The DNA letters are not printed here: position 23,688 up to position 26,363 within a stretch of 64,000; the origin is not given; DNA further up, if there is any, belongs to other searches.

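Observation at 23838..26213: Full-length, apparently catalytically dead glycogen phosphorylase in an intact glycogen operon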

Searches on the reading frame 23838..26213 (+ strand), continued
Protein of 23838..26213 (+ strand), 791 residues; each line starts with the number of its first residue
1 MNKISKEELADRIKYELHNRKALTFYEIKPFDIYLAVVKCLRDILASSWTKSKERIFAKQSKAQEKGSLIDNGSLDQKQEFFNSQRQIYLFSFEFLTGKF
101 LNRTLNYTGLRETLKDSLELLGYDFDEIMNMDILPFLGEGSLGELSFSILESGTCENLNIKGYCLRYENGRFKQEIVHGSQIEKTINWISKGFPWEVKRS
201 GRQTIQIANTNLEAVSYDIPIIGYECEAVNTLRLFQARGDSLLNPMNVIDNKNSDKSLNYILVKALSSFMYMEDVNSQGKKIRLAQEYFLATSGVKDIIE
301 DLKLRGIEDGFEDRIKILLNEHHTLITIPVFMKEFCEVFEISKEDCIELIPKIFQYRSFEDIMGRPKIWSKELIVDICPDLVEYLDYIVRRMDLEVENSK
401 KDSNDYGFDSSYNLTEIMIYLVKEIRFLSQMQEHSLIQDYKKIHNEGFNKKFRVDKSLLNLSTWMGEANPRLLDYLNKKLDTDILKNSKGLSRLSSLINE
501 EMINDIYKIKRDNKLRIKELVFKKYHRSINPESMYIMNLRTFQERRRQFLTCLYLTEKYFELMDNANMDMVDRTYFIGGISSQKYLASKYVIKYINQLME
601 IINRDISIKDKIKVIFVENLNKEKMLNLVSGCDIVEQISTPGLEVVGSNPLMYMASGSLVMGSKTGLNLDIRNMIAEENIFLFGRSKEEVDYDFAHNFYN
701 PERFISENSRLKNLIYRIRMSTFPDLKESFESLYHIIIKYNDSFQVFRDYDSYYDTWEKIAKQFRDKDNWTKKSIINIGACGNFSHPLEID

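Call 16: find_encoding_contigs(protein=P0013, flank=10000, max_places=3)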
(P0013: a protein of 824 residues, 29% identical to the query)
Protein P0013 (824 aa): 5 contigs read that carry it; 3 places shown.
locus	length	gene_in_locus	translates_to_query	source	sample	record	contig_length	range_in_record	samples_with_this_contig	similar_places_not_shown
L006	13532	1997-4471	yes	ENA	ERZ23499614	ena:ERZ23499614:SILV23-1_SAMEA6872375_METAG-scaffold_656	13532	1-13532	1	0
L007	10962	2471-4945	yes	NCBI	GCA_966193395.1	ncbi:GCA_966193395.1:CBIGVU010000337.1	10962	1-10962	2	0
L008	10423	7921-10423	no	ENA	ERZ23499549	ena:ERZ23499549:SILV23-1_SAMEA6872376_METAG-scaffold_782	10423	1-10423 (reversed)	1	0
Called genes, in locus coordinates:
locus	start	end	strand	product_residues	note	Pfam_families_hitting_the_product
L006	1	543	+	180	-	?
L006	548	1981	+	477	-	PF08323:Glyco_transf_5, PF13439:Glyco_transf_4 (weak), PF00534:Glycos_transf_1, PF13692:Glyco_trans_1_4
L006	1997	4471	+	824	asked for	PF00343:Phosphorylase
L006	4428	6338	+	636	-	PF02922:CBM_48 (weak), PF00128:Alpha-amylase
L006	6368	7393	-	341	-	PF03990:DUF348 (faint), PF07501:G5, PF06725:3D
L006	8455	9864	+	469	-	PF09334:tRNA-synt_1g, PF00133:tRNA-synt_1, PF19303:Anticodon_3 (weak), PF08264:Anticodon_1 (weak), PF01588:tRNA_bind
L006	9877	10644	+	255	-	PF01026:TatD_DNase, PF04909:Amidohydro_2 (faint)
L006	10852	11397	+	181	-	PF01751:Toprim, PF13331:DUF4093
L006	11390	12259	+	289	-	PF00398:RrnaAD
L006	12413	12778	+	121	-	PF01022:HTH_5, PF12840:HTH_20 (weak)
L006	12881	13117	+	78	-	PF01323:DSBA (faint), PF13192:Thioredoxin_3 (weak), PF00462:Glutaredoxin, PF13417:GST_N_3 (weak), PF13409:GST_N_2 (weak)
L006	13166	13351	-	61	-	PF08984:DUF1858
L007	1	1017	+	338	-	?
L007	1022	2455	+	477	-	PF08323:Glyco_transf_5, PF13439:Glyco_transf_4 (weak), PF00534:Glycos_transf_1, PF13692:Glyco_trans_1_4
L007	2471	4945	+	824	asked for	PF00343:Phosphorylase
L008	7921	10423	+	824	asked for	PF00343:Phosphorylase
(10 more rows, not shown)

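Call 17: find_encoding_contigs(protein=P0012, flank=10000, max_places=2)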
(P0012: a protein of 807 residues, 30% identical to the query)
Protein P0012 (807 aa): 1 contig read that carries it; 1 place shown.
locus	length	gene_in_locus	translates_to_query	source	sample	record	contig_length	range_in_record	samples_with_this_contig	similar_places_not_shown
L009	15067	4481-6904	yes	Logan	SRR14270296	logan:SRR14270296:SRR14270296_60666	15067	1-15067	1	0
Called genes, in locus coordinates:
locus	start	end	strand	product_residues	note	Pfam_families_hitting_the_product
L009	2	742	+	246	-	?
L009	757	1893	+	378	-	PF00483:NTP_transferase, PF24894:Hexapep_GlmU, PF25247:LbH_GLGC (weak), PF25084:LbH_EIF2B, PF25087:GMPPB_C (weak)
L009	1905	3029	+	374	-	PF00483:NTP_transferase, PF25247:LbH_GLGC (faint), PF24894:Hexapep_GlmU, PF25084:LbH_EIF2B, PF25087:GMPPB_C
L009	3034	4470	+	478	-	PF08323:Glyco_transf_5, PF00534:Glycos_transf_1, PF13692:Glyco_trans_1_4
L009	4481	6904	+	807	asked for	PF00343:Phosphorylase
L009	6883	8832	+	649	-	PF02922:CBM_48, PF00128:Alpha-amylase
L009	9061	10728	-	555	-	PF07719:TPR_2 (faint), PF13181:TPR_8 (faint), PF13374:TPR_10 (faint), PF13424:TPR_12, PF24885:TPR_NPHP3 (weak), PF00515:TPR_1 (weak), PF13424:TPR_12, PF00990:GGDEF, +1 more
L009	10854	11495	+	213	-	PF03458:Gly_transporter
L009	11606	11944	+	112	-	PF03773:ArsP_1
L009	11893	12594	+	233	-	PF03773:ArsP_1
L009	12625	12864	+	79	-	PF13192:Thioredoxin_3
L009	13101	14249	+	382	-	PF06050:HGD-D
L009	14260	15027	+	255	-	PF01869:BcrAD_BadFG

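Call 25: search_protein_representatives(alignment_id=A1)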
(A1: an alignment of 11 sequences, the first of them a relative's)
Query: 11 sequences, 746 profile positions. Proteins with E-value up to 0.001 (for the whole library): 4525; up to 1e-10: 1782; up to 1e-30: 326. The best 150 are listed.
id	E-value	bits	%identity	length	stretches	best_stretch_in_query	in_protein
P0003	0.0e+00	1261.8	-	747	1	1-745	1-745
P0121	5.5e-182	623.2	-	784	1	1-744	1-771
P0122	5.9e-132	457.8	-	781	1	3-743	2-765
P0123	1.3e-128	446.8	-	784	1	3-741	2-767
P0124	1.7e-117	410.0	-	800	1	7-743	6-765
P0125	9.6e-117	407.5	-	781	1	3-738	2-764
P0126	1.5e-113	396.9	-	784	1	1-742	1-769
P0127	2.9e-103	362.9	-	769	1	6-737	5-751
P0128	1.3e-100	354.1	-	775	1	16-745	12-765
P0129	2.2e-99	350.1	-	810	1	5-745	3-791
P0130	5.6e-99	348.8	-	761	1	25-742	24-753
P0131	1.4e-98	347.4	-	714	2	8-437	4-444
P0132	2.0e-96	340.3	-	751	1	3-741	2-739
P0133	5.1e-96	339.0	-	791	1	4-742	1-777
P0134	6.0e-95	335.5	-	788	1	37-743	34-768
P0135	2.5e-94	333.4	-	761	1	5-742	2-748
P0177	6.2e-72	259.4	-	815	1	28-742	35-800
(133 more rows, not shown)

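Call 30: find_encoding_contigs(protein=P0121, flank=10000, max_places=3)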
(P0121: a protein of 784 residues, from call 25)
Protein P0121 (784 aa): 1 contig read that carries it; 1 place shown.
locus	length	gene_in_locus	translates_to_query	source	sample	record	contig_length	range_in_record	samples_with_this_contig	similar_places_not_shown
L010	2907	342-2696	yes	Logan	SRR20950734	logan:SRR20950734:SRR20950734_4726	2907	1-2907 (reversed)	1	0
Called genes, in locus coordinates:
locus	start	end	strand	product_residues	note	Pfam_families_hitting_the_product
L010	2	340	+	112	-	?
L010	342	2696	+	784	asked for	PF00343:Phosphorylase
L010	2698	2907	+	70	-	?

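Call 31: find_encoding_contigs(protein=P0122, flank=10000, max_places=2)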
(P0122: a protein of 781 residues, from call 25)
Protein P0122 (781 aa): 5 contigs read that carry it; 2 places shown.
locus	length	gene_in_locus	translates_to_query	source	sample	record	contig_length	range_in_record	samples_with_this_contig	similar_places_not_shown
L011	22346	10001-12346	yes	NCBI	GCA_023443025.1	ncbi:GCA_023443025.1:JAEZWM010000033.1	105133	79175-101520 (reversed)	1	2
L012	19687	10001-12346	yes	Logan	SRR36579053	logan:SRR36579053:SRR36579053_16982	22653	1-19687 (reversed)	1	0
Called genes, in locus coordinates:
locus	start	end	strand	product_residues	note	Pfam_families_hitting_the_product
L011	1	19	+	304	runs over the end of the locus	PF23441:SDR, PF00106:adh_short, PF01370:Epimerase (weak), PF08659:KR, PF13561:adh_short_C2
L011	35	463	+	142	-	PF09954:DUF2188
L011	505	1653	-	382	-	PF06050:HGD-D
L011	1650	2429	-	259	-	PF01869:BcrAD_BadFG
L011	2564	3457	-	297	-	PF03069:FmdA_AmdA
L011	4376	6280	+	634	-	PF22019:GlgB_N (weak), PF02922:CBM_48, PF00128:Alpha-amylase, PF02806:Alpha-amylase_C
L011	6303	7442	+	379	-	PF00483:NTP_transferase, PF12804:NTP_transf_3 (faint), PF24894:Hexapep_GlmU, PF25084:LbH_EIF2B (weak), PF25087:GMPPB_C (weak)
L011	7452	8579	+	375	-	PF24894:Hexapep_GlmU, PF25084:LbH_EIF2B (weak), PF25087:GMPPB_C (weak)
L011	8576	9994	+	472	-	PF08323:Glyco_transf_5, PF00534:Glycos_transf_1, PF13692:Glyco_trans_1_4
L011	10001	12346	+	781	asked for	PF00343:Phosphorylase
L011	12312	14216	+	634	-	PF02922:CBM_48, PF00128:Alpha-amylase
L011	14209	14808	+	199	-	-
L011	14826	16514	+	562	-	PF02878:PGM_PMM_I, PF02879:PGM_PMM_II, PF02880:PGM_PMM_III, PF00408:PGM_PMM_IV (weak)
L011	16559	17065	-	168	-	-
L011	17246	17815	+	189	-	PF00156:Pribosyltran (weak)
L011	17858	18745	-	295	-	PF03313:SDH_alpha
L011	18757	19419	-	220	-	PF03315:SDH_beta, PF01842:ACT (weak)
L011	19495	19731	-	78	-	PF04024:PspC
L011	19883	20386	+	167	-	PF16697:Yop-YscD_cpl, PF00498:FHA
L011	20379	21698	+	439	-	PF01098:FTSW_RODA_SPOVE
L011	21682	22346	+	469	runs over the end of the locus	PF03717:PBP_dimer (faint), PF21922:PBP_dimer_2, PF00905:Transpeptidase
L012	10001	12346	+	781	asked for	PF00343:Phosphorylase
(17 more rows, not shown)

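Call 32: find_encoding_contigs(protein=P0123, flank=10000, max_places=2)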
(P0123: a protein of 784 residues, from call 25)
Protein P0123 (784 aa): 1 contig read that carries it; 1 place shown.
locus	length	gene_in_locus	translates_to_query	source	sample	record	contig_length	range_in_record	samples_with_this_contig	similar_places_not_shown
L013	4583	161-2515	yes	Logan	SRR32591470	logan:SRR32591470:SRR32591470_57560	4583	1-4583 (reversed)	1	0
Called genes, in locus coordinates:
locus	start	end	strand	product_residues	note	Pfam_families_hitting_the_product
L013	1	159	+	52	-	?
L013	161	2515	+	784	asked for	PF00343:Phosphorylase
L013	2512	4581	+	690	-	?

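Call 33: find_encoding_contigs(protein=P0124, flank=10000, max_places=2)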
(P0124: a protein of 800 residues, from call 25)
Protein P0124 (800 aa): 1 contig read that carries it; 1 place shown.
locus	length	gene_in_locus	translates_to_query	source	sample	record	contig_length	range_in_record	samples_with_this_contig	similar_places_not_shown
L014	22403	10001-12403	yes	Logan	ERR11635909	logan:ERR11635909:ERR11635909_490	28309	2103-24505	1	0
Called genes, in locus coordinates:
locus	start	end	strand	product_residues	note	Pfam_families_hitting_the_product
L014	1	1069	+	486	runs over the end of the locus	PF00478:IMPDH, PF00571:CBS, PF03060:NMO, PF01070:FMN_dh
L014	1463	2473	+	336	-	PF04392:ABC_sub_bind, PF13407:Peripla_BP_4 (weak)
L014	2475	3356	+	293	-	PF02653:BPD_transp_2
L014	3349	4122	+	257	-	PF00005:ABC_tran, PF02463:SMC_N (weak), PF13304:AAA_21 (faint)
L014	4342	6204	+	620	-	PF22019:GlgB_N (weak), PF02922:CBM_48, PF00128:Alpha-amylase, PF02806:Alpha-amylase_C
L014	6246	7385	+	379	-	PF00483:NTP_transferase, PF24894:Hexapep_GlmU, PF25084:LbH_EIF2B, PF25087:GMPPB_C (weak)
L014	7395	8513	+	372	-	PF24894:Hexapep_GlmU, PF25084:LbH_EIF2B (weak)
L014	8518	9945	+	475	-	PF08323:Glyco_transf_5, PF00534:Glycos_transf_1, PF13692:Glyco_trans_1_4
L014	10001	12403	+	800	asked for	PF00343:Phosphorylase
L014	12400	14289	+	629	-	PF00128:Alpha-amylase (weak), PF11852:Pullul_strch_C (weak)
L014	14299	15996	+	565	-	PF02878:PGM_PMM_I, PF02879:PGM_PMM_II, PF02880:PGM_PMM_III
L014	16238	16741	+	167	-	PF16697:Yop-YscD_cpl, PF00498:FHA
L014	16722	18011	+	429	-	PF01098:FTSW_RODA_SPOVE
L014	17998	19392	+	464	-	PF21922:PBP_dimer_2 (weak), PF00905:Transpeptidase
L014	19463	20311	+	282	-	PF02645:DegV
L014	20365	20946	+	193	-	PF02417:Chromate_transp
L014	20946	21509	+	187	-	PF02417:Chromate_transp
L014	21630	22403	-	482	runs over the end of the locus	PF02386:TrkH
